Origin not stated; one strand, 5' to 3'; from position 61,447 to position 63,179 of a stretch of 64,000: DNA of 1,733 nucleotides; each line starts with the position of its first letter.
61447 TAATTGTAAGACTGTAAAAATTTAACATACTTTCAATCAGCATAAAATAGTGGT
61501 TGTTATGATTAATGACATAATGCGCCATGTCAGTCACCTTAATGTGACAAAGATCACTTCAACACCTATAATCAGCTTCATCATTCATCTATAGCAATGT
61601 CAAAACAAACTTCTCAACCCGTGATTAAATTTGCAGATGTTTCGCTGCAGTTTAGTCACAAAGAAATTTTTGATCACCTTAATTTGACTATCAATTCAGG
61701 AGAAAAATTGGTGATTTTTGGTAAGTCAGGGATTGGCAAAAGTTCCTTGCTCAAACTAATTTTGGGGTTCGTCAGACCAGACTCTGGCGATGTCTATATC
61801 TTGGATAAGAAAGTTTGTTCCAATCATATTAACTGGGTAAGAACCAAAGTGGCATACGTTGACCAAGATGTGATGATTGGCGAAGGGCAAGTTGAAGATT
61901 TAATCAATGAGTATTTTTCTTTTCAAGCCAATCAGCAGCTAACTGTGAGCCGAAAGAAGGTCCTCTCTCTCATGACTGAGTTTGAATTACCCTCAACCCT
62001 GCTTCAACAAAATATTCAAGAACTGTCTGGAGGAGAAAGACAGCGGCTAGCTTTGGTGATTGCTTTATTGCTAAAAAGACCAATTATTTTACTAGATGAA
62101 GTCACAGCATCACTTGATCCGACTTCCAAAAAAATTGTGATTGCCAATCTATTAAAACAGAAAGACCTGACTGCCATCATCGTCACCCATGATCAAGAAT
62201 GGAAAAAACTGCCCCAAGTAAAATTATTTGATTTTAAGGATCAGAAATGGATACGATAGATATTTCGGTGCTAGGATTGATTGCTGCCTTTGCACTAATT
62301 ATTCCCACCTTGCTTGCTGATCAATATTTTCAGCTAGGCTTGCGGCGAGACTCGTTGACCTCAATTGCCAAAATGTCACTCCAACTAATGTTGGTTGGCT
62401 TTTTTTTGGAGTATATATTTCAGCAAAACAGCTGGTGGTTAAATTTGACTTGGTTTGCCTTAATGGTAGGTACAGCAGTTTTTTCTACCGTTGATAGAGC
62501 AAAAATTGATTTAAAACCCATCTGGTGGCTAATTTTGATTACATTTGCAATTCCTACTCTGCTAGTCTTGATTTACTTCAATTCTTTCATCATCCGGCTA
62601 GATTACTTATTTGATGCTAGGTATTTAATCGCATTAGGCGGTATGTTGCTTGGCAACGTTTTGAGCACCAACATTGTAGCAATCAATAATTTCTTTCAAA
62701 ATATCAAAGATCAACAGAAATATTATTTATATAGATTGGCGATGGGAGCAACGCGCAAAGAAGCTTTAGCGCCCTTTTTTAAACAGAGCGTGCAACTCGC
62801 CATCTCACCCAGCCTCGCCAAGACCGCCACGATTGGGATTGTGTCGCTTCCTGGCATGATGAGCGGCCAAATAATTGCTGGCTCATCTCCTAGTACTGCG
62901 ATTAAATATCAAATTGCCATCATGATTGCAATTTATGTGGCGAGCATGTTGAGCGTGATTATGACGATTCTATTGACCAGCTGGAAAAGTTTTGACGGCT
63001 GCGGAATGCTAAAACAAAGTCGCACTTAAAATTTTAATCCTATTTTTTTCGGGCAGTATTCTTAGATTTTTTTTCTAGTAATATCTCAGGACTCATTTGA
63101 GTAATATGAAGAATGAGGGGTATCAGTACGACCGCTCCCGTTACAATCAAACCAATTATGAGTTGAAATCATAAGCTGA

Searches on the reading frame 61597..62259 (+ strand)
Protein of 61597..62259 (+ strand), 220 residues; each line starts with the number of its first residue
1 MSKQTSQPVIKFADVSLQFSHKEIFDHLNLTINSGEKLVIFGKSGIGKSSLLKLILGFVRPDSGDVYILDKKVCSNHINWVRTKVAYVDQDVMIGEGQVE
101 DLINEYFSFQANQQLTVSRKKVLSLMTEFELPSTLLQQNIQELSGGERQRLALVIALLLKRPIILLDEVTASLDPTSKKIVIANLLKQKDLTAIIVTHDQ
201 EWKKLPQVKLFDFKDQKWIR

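Call 12: search_protein_families(library=pfam, proteins=[window:61597-62259:+], max_evalue=0.001)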
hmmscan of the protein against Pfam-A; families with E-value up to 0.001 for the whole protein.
window:61597-62259:+ (220 aa): 5 families
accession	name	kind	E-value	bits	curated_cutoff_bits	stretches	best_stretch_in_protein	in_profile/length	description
PF00005.33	ABC_tran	-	2.2e-29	103.3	25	1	26-171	2-137/137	ABC transporter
PF02463.25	SMC_N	-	5.6e-09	36.2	40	1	38-202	27-201/220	RecF/RecN/SMC N terminal domain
PF13304.12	AAA_21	-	1.9e-08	35.2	27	1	136-199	231-299/304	AAA domain, putative AbiEii toxin, Type IV TA system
PF13191.12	AAA_16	-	0.00013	22.9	32.6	1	32-191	19-161/167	AAA ATPase domain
PF03193.22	RsgA_GTPase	-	0.00076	19.8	30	0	20-57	92-128/174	RsgA GTPase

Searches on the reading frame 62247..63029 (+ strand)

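Call 12: search_protein_families(library=pfam, proteins=[window:62247-63029:+], max_evalue=0.001)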
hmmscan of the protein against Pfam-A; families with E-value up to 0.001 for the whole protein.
window:62247-63029:+ (260 aa): 1 family
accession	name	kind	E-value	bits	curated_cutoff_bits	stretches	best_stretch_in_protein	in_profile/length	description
PF03649.18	UPF0014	-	1.2e-68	231.6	22.6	1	10-246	3-239/242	Uncharacterised protein family (UPF0014)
